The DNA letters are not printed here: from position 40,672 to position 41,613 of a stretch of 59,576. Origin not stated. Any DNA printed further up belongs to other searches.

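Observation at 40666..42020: ParF-like ATPase and RHH (ParG-like) partition cassette inside the replication module of a podovirus-like phage with no integrase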

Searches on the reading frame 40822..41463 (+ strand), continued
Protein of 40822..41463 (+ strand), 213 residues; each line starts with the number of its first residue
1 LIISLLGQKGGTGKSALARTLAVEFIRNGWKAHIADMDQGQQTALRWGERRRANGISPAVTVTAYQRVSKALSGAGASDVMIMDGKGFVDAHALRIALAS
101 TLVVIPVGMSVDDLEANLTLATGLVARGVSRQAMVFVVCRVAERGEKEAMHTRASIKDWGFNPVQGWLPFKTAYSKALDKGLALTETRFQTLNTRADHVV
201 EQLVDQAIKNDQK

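Call 70: find_homologous_proteins(query=L010:5176-6246:-, max_evalue=1e-60)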
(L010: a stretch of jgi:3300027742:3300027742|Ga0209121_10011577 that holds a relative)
Query L010:5176-6246:- (356 aa): 7998 proteins with E <= 1e-60 among 8000 candidates; the best 120 are listed.
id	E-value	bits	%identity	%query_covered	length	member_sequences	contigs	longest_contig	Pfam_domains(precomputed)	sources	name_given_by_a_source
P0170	1.6e-233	792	100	100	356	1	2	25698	PF00814.32,PF22521.3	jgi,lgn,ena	-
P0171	5.3e-202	688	87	100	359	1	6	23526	PF00814.32,PF22521.3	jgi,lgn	jgi:N6-L-threonylcarbamoyladenine synthase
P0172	1.3e-200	684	85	100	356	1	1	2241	PF00814.32,PF22521.3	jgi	jgi:N6-L-threonylcarbamoyladenine synthase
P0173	6.3e-199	678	87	98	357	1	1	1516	PF00814.32,PF22521.3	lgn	-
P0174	1.6e-198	677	86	99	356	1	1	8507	PF00814.32,PF22521.3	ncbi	-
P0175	7.2e-197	672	83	99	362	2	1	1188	PF00814.32,PF22521.3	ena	-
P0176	1.2e-195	668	84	98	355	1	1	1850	PF00814.32,PF22521.3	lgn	-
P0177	7.0e-195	665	81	100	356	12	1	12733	PF00814.32,PF22521.3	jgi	jgi:N6-L-threonylcarbamoyladenine synthase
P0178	2.5e-194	663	84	98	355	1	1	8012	PF00814.32,PF22521.3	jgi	-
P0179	5.8e-194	662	84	98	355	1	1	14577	PF00814.32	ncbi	-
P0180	9.6e-194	661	82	99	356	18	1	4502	PF00814.32,PF22521.3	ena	-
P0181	1.8e-193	660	83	98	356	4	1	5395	PF00814.32,PF22521.3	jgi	jgi:N6-L-threonylcarbamoyladenine synthase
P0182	2.9e-193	660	83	100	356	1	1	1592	PF00814.32,PF22521.3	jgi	jgi:N6-L-threonylcarbamoyladenine synthase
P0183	3.3e-193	659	83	98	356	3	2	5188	PF00814.32,PF22521.3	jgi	jgi:N6-L-threonylcarbamoyladenine synthase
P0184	5.4e-193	659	84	100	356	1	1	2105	PF00814.32,PF22521.3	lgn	-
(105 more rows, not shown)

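Call 71: find_encoding_contigs(protein=P0170, flank=10000, max_places=4)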
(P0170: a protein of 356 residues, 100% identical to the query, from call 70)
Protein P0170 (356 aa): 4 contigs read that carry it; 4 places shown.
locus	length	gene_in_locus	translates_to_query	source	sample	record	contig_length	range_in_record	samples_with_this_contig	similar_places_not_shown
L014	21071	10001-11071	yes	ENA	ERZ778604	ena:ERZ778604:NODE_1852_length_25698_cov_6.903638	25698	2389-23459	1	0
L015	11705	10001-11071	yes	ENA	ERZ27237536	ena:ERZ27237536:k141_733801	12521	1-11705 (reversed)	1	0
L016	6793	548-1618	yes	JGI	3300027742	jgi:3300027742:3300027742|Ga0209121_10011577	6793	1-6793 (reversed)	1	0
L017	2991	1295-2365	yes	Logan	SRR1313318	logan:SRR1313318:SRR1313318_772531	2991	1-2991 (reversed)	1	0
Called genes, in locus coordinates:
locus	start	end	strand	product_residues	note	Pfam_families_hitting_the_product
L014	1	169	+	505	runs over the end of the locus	PF13541:ChlI, PF07728:AAA_5 (faint), PF05496:RuvB_N (faint), PF00158:Sigma54_activat (faint), PF00493:MCM (faint), PF01078:Mg_chelatase, PF13335:Mg_chelatase_C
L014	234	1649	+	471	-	PF07929:PRiA4_ORF3, PF12251:SNAPC3 (weak)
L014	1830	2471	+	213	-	-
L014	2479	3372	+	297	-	PF00884:Sulfatase (weak)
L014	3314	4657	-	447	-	PF13638:PIN_4 (weak)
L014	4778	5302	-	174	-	-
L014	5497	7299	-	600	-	PF13231:PMT_2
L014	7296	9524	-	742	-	PF10131:PTPS_related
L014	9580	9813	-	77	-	-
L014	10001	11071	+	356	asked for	PF00814:TsaD, PF22521:HypF_C_2 (faint)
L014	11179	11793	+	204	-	PF02660:G3P_acyltransf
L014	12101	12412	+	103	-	PF02583:Trns_repr_metal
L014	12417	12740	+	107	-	PF00085:Thioredoxin, PF14595:Thioredoxin_9 (weak), PF13098:Thioredoxin_2, PF13905:Thioredoxin_8 (faint)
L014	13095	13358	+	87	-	-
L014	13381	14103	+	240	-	PF02463:SMC_N (faint), PF13476:AAA_23 (weak), PF13555:AAA_29 (faint), PF13304:AAA_21, PF13175:AAA_15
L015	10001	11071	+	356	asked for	PF00814:TsaD, PF22521:HypF_C_2 (faint)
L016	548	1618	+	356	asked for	PF00814:TsaD, PF22521:HypF_C_2 (faint)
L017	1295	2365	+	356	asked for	PF00814:TsaD, PF22521:HypF_C_2 (faint)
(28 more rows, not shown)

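Call 75: search_protein_families(library=padloc, proteins=[window:40822-41463:+], max_evalue=0.01)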
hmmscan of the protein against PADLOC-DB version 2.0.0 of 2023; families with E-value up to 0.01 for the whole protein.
window:40822-41463:+ (213 aa): 0 families

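Call 85: get_annotated_region(hit=H4, flank=4000)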
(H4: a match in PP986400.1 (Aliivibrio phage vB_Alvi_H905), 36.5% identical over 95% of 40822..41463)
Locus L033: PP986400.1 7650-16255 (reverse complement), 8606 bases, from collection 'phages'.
description: Aliivibrio phage vB_Alvi_H905, complete genome.
organism: Aliivibrio phage vB_Alvi_H905 (NCBI taxid 3234039)
taxonomy: Viruses
host: Allivibrio fischeri H905; source: colony; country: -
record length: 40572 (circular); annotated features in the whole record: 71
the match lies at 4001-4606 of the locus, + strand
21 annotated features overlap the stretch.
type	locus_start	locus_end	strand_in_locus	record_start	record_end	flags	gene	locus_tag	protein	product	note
CDS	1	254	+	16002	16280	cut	-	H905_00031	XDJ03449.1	hypothetical protein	-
CDS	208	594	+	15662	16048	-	-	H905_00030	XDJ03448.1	hypothetical protein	-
CDS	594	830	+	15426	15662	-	-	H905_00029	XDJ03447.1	hypothetical protein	-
CDS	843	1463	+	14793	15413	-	-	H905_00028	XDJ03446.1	phi 1.45 protein-like protein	Bacteriophage phi 1.45 protein-like protein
CDS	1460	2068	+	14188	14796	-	-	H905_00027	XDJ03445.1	hypothetical protein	-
CDS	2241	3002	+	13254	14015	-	-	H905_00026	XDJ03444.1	hypothetical protein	-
CDS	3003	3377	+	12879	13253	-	-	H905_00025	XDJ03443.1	hypothetical protein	-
CDS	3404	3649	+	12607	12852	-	-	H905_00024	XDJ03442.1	hypothetical protein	-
CDS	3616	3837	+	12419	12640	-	-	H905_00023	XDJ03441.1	hypothetical protein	-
CDS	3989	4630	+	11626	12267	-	-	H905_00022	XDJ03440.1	DNA-binding protein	putative plasmid partition protein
CDS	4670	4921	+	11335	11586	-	-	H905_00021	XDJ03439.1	hypothetical protein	-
CDS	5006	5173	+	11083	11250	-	-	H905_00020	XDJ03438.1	hypothetical protein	-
CDS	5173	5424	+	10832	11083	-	-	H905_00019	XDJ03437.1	hypothetical protein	-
CDS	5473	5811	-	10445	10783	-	-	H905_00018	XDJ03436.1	hypothetical protein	-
CDS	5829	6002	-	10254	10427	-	-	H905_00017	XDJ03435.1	hypothetical protein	-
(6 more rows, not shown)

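Call 89: find_related_loci(query=A3, collection=genome_contigs, flank=10000)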
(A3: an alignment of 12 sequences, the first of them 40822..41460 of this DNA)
Query A3 (213 aa) in genome_contigs; peptide patterns used: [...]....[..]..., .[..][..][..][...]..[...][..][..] (x = any residue, [..] = any of these).
600 stretches matched a pattern (row limit reached: there are more); 51 encode a relative of the query (tblastn E <= 1e-3); 51 distinct loci.
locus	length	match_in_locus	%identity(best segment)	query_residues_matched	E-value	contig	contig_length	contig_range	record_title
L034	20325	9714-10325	40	1-205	2e-44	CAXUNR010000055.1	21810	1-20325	MAG TPA_asm: uncultured Acidobacteriaceae bacterium isolate public_SRR14722118_metawrap_bin.1 genome assembly, contig: p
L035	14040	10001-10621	38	3-209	3e-41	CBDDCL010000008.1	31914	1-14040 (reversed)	MAG: Bryobacterales bacterium isolate 9a5723b4-f69d-4256-802c-3c242fd87eb7 genome assembly, contig: chromosome_3, whole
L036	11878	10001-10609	36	2-206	3e-40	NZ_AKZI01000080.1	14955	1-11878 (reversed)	Rhodovulum sp. PH10 contig80, whole genome shotgun sequence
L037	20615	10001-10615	34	1-206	2e-39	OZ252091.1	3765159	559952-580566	MAG: Gammaproteobacteria bacterium isolate f7934692-cb9f-4e17-b797-9e641a068a6d genome assembly, chromosome: 1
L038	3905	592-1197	36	1-206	9e-39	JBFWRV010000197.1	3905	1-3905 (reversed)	MAG: Hyphomicrobiaceae bacterium isolate CA_2019_TPBF_214 NODE_88198_length_3905_cov_3.385918_TPBF, whole genome shotgun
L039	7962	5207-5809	36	3-205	1e-37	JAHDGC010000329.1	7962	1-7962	MAG: Saprospiraceae bacterium isolate MAG-37 RZ_25268, whole genome shotgun sequence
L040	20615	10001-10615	36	1-206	1e-37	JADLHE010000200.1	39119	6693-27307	MAG: Saprospiraceae bacterium isolate SJ47 c_000000719128, whole genome shotgun sequence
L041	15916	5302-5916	34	1-206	6e-37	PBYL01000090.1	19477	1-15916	MAG: Thalassovita sp. isolate NP30 MHASMcontig_921340, whole genome shotgun sequence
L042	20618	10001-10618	36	2-209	8e-37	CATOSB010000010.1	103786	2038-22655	MAG: uncultured Rhodobacteraceae bacterium isolate f94b6688-853e-4832-a164-06a7adc5b4b5 genome assembly, contig: contig_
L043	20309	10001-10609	35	2-205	9e-36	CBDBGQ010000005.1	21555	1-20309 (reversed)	MAG: Acidobacteriota bacterium isolate 99973d5e-58a3-476f-9567-b4c4ba873066 genome assembly, contig: contig_5, whole gen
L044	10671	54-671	39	2-206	1e-35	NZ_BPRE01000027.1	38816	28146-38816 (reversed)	Methylorubrum suomiense strain DSM 14458 entry27, whole genome shotgun sequence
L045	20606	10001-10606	35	1-204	1e-34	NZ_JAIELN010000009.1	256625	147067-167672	MAG: Hyphomicrobium sp. isolate co.spades.CONCOCT.1kb_066 c_000000000006, whole genome shotgun sequence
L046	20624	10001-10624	32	1-210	2e-34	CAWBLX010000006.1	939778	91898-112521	MAG: uncultured proteobacterium isolate MFD02416.bin.1.272 genome assembly, contig: contig_53741, whole genome shotgun s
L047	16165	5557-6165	37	2-206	7e-34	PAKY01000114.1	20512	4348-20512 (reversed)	MAG: Phycisphaerae bacterium isolate SAT56 MHASMcontig_1591663, whole genome shotgun sequence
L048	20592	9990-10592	36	1-204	2e-33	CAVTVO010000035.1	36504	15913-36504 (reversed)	MAG: uncultured Alphaproteobacteria bacterium isolate MFD04944.bin.2.44 genome assembly, contig: contig_71271, whole gen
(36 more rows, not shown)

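Call 93: list_cluster_members(proteins=[window:40822-41460:+, window:41742-42017:+, window:41474-41734:+, window:3605-5815:+, window:43220-45202:-])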
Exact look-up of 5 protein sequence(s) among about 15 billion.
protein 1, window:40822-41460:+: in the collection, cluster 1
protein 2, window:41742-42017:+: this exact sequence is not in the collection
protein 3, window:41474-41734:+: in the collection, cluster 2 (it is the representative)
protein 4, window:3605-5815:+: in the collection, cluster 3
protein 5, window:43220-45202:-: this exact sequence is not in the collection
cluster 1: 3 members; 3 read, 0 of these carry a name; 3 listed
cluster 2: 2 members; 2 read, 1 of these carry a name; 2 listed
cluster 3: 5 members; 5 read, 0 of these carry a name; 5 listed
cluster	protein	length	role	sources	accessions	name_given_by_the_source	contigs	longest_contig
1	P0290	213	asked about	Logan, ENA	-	-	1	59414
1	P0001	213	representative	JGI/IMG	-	-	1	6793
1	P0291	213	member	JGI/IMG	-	-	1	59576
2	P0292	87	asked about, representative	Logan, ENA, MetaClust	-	\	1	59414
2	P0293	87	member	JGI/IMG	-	-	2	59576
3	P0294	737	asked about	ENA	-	-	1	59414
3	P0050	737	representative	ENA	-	-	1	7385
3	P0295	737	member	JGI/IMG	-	-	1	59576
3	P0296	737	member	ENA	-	-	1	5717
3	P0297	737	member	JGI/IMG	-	-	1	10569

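Call 94: find_encoding_contigs(protein=window:40822-41463:+, flank=10000, max_places=6)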
Protein window:40822-41463:+ (213 aa): 2 contigs read that carry it; 2 places shown.
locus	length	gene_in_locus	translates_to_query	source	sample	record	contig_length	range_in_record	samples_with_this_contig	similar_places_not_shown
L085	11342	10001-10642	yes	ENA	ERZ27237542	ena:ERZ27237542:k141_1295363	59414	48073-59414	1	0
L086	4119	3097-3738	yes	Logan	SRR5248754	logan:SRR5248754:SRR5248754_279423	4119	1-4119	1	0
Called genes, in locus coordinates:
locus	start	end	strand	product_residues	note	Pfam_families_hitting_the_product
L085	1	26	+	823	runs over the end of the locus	-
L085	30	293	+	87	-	-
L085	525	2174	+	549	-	-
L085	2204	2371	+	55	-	-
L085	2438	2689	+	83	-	-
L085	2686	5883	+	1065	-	PF18858:LPD39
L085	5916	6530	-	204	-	PF05732:RepL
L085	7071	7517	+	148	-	-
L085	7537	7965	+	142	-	-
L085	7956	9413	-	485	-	PF00176:SNF2-rel_dom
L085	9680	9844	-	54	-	-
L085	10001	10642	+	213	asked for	PF01656:CbiA (weak), PF09140:MipZ (weak)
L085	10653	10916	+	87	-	PF24043:DUF7352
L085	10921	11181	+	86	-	-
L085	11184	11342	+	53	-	?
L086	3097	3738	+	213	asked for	PF01656:CbiA (weak), PF09140:MipZ (weak)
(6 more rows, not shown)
